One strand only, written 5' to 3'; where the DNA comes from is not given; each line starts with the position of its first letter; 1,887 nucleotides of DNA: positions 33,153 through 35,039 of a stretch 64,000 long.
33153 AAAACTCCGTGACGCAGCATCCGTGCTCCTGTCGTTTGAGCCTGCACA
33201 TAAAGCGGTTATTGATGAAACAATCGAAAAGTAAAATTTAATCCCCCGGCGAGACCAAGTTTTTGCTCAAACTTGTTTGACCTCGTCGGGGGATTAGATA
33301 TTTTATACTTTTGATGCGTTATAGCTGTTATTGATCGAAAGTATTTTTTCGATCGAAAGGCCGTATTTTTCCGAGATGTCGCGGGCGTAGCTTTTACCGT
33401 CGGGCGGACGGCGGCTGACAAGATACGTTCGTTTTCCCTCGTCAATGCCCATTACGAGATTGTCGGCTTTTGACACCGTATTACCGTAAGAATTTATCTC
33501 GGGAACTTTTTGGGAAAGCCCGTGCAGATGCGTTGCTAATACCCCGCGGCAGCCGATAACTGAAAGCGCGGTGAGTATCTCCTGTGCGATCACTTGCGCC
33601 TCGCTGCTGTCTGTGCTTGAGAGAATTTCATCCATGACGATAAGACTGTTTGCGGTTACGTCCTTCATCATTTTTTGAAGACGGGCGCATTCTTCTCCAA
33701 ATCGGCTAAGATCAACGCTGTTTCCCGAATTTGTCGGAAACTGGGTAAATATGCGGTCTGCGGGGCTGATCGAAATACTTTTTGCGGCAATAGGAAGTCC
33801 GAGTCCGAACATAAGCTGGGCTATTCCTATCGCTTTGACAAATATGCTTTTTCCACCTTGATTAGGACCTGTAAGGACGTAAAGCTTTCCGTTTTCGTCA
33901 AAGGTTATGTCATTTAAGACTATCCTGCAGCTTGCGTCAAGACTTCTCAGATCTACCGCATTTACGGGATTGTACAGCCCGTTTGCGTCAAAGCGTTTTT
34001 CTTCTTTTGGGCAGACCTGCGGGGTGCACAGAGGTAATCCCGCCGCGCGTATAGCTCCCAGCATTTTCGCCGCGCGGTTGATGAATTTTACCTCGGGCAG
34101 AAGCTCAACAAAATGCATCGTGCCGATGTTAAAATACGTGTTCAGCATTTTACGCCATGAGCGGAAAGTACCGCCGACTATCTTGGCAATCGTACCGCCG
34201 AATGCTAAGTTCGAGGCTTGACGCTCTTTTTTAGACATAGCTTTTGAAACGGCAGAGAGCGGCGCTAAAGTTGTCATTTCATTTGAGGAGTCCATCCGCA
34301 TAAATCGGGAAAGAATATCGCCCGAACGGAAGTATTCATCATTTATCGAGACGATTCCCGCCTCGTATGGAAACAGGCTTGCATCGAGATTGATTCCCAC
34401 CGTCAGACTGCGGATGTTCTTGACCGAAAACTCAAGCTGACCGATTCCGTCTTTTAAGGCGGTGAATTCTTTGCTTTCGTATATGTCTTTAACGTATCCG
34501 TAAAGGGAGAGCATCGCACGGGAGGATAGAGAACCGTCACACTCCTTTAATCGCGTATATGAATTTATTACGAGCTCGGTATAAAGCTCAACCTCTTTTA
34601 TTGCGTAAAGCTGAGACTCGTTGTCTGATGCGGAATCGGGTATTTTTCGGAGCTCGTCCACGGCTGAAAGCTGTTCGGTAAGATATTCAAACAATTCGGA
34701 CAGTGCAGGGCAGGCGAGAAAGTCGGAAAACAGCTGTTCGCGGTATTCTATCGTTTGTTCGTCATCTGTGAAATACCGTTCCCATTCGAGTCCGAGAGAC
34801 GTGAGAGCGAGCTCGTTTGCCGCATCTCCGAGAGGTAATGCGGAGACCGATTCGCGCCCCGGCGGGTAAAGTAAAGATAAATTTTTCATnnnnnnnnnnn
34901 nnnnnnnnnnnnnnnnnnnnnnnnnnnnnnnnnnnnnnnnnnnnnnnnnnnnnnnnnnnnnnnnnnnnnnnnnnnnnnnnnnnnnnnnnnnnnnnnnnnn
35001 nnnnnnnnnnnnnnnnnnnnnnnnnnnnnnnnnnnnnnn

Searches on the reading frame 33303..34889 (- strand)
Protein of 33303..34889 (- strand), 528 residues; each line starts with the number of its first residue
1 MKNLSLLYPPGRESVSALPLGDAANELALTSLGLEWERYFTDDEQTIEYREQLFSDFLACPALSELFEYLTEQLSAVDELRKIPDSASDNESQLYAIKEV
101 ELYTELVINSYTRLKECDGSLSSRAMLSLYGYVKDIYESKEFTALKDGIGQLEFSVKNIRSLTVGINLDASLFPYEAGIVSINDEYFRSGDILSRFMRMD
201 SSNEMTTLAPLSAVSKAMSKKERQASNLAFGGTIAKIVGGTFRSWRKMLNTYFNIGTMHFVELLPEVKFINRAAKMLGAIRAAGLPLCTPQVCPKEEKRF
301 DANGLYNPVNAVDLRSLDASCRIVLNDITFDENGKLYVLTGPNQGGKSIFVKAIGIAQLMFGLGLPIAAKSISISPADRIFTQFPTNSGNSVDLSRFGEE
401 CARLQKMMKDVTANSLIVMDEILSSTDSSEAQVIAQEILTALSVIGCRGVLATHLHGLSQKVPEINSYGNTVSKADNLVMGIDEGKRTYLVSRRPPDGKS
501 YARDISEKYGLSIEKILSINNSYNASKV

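Call 5: search_protein_families(library=pfam, proteins=[window:33303-34889:-])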
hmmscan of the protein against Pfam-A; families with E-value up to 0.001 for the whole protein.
window:33303-34889:- (528 aa): 1 family
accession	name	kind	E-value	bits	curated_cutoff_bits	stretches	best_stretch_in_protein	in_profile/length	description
PF00488.27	MutS_V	-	3e-23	83.2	30.2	1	338-472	2-137/188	MutS domain V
